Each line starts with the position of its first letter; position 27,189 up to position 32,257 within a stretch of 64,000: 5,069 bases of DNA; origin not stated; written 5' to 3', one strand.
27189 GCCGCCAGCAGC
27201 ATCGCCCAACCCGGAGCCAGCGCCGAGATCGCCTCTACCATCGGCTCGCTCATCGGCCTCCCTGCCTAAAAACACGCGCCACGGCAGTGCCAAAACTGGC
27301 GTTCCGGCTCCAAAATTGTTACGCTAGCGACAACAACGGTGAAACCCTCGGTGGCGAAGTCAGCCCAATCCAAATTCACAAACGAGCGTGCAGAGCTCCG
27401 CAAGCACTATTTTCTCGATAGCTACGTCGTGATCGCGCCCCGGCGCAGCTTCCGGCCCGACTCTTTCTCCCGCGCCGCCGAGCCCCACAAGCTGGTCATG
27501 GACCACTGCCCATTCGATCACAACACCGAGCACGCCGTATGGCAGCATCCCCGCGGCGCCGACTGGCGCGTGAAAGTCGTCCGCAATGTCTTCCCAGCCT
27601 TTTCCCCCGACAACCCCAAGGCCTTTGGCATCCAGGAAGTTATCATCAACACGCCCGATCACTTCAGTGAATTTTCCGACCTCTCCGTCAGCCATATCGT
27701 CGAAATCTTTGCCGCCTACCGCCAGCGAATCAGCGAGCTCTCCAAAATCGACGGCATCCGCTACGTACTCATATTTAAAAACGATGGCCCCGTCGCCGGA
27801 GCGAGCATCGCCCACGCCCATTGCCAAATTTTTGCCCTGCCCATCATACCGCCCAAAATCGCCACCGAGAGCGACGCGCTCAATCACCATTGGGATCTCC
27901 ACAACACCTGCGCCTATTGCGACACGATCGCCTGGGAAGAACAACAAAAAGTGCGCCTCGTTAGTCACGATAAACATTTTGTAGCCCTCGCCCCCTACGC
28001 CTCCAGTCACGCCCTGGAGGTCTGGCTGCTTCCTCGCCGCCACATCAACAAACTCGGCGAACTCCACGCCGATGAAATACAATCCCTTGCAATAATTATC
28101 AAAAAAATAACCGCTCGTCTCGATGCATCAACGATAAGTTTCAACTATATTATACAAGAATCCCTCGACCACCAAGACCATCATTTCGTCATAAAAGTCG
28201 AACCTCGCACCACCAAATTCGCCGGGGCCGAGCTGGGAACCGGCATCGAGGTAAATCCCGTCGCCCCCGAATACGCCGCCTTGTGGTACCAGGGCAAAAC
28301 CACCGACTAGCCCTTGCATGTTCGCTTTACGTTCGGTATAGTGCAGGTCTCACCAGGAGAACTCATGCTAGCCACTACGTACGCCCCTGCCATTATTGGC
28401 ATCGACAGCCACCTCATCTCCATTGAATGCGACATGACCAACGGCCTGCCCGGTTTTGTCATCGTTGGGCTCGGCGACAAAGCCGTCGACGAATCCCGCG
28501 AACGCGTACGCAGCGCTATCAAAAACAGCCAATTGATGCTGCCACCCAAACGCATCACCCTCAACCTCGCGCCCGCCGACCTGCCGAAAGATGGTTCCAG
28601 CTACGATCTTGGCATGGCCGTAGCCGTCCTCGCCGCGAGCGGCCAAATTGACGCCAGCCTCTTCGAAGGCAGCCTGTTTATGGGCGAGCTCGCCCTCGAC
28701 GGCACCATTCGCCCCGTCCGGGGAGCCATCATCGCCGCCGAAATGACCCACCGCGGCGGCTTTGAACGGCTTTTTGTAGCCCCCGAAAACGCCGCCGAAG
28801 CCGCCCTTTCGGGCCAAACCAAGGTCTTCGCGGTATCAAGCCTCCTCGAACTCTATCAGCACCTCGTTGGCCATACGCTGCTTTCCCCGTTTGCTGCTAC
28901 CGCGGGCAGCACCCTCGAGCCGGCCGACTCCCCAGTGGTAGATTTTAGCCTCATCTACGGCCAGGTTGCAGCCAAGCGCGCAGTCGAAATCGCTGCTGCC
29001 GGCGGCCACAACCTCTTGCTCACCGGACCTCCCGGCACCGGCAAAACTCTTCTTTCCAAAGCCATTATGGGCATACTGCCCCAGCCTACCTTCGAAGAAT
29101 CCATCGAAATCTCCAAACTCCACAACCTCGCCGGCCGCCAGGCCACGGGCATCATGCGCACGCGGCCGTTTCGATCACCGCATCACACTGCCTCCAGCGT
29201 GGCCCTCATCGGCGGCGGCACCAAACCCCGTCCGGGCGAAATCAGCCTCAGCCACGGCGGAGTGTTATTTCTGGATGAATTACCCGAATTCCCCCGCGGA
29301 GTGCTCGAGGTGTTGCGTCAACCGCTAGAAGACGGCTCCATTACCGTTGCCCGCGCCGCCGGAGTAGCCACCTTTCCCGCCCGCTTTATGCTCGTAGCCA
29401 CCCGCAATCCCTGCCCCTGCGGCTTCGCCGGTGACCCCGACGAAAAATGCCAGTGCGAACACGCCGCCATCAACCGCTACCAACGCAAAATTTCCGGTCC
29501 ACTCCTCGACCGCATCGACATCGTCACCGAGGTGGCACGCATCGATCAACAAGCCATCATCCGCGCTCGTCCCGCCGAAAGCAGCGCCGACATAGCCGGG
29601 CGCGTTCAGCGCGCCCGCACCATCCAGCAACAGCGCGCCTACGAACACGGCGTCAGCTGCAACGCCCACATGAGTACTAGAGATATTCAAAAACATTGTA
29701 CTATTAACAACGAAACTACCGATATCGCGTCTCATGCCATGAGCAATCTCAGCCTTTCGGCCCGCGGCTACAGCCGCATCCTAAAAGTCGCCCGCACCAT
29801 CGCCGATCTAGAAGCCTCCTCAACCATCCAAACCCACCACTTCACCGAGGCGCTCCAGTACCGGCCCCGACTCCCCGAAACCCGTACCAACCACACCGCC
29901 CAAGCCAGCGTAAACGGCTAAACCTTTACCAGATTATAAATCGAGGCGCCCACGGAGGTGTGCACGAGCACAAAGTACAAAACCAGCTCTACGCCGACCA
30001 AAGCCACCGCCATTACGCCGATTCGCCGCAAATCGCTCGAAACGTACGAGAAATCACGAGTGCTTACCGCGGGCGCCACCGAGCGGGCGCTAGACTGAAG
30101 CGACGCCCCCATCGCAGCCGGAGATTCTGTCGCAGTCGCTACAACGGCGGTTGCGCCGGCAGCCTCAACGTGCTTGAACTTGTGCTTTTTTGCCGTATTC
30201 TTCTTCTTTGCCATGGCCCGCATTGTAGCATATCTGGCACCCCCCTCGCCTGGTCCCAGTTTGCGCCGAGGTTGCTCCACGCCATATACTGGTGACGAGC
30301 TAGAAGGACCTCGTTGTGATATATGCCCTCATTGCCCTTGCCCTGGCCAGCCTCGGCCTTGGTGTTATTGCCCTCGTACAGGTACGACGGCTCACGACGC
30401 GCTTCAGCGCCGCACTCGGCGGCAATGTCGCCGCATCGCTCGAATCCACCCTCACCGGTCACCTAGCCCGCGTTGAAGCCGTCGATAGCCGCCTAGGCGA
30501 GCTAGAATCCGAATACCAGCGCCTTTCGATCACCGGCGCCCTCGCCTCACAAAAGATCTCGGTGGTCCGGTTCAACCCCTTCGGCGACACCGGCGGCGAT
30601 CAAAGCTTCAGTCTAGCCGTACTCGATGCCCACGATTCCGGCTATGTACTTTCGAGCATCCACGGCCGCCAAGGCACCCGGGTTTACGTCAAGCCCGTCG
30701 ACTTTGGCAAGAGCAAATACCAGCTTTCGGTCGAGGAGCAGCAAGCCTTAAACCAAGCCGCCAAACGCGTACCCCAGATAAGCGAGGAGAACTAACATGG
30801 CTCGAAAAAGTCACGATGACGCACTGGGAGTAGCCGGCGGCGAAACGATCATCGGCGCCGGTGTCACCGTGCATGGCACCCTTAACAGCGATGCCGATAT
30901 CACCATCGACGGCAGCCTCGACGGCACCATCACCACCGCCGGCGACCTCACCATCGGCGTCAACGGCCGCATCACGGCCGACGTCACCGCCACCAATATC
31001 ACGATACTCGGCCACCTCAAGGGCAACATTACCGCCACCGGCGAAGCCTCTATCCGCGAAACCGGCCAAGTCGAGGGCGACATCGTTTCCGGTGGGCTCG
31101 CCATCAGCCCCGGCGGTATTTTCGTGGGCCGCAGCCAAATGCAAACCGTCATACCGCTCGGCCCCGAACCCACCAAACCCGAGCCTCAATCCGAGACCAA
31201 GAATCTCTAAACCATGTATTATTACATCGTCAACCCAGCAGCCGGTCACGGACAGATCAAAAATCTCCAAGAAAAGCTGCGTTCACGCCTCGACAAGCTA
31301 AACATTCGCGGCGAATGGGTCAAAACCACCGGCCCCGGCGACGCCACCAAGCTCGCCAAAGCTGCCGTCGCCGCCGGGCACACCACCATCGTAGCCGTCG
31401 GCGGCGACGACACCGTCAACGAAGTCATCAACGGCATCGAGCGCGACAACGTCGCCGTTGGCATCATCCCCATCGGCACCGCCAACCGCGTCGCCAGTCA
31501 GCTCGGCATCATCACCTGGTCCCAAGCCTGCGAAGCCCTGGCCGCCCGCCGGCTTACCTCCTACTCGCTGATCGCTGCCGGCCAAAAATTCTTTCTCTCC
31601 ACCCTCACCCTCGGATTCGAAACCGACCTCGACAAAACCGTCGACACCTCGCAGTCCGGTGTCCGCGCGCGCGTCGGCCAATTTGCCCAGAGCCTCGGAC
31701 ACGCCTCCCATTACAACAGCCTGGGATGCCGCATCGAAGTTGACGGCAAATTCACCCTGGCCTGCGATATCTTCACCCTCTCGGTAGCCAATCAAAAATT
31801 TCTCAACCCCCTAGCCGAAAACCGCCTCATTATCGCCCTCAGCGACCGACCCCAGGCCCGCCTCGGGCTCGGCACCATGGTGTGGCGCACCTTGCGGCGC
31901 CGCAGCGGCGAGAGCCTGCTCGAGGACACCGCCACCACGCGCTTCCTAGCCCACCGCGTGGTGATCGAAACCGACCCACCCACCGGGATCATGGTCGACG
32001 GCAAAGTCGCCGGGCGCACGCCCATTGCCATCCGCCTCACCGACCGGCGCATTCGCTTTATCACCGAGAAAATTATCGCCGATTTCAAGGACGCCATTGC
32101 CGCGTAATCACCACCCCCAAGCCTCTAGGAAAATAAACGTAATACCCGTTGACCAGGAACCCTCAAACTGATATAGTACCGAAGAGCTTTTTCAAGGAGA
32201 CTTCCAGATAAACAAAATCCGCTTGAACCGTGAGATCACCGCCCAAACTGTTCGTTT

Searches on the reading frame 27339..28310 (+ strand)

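Call 89: search_protein_families(library=pfam, proteins=[window:27339-28310:+], max_evalue=0.001)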
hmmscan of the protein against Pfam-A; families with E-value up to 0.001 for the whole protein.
window:27339-28310:+ (323 aa): 6 families
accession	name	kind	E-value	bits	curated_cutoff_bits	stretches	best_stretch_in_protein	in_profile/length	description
PF01087.27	GalP_UDP_transf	-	4e-15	57.2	22.1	1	94-171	107-184/184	Galactose-1-phosphate uridyl transferase, N-terminal domain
PF16285.10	DUF4931_N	-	2.1e-09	38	24.1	1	98-167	52-121/124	Domain of unknown function (DUF4931) N-terminal domain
PF02744.22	GalP_UDP_tr_C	-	4.7e-08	33.4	29.2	1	189-263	13-87/165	Galactose-1-phosphate uridyl transferase, C-terminal domain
PF16268.10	DUF4921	-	1.8e-07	30.9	28.5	1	139-311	220-387/425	Domain of unknown function (DUF4921)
PF01230.28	HIT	-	3.1e-06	28.2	21.5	0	202-273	3-76/98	HIT domain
PF19327.4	Ap4A_phos_N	-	0.0005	20.1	23.1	1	135-173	132-166/177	Ap4A phosphorylase N-terminal domain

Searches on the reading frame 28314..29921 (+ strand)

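Call 89: search_protein_families(library=pfam, proteins=[window:28314-29921:+], max_evalue=0.001)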
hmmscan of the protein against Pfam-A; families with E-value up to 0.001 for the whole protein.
window:28314-29921:+ (535 aa): 8 families
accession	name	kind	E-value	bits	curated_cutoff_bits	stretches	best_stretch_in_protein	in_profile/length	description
PF01078.27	Mg_chelatase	-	4.9e-88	294.4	20.3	1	210-413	1-205/207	Magnesium chelatase, subunit ChlI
PF13541.12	ChlI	-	8.1e-40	135.9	27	1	37-159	1-121/121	Subunit ChlI of Mg-chelatase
PF13335.12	Mg_chelatase_C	-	3.3e-30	105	26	1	422-517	2-94/94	Magnesium chelatase, subunit ChlI C-terminal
PF07728.20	AAA_5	-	2.6e-10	40.9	22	1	233-368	1-125/139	AAA domain (dynein-related subfamily)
PF00493.29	MCM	-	1.9e-07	30.8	23.3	1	307-405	114-202/224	MCM P-loop domain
PF00158.32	Sigma54_activat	-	5e-06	26.7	20.2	0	301-344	80-123/168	Sigma-54 interaction domain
PF00004.35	AAA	-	6.5e-05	23.8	21.2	1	234-261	1-28/131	ATPase family associated with various cellular activities (AAA)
PF05496.18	RuvB_N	-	0.00016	21.9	27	0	233-251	35-53/159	Holliday junction DNA helicase RuvB P-loop domain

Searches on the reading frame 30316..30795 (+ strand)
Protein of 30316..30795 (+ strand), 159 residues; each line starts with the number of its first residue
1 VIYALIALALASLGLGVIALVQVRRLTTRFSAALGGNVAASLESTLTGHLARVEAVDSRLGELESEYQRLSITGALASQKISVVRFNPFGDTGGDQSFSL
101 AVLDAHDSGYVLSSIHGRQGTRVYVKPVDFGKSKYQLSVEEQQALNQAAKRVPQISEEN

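Call 27: search_protein_families(library=pfam, proteins=[window:30316-30795:+], max_evalue=0.01)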
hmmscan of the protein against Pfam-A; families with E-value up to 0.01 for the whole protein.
window:30316-30795:+ (159 aa): 1 family
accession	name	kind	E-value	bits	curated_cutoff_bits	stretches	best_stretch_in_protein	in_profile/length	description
PF14584.11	DUF4446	-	7.6e-39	133.5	27.4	1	2-148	3-149/150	Protein of unknown function (DUF4446)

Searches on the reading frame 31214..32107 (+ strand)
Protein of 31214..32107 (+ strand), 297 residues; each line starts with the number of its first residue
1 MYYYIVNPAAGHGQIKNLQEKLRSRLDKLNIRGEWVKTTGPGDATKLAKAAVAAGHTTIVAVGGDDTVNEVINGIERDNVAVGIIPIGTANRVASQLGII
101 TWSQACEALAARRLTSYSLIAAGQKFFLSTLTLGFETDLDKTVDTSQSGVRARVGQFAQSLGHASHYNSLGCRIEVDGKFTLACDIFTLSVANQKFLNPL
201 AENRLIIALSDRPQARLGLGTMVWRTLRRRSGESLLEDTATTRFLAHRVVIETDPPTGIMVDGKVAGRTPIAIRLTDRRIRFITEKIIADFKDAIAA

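Call 90: search_protein_families(library=pfam, proteins=[window:31214-32107:+], max_evalue=0.001)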
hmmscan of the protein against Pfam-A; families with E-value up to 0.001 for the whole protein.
window:31214-32107:+ (297 aa): 1 family
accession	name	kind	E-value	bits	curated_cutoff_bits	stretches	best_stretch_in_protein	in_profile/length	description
PF00781.29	DAGK_cat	-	7.1e-26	90.7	23.6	1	4-119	4-122/125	Diacylglycerol kinase catalytic domain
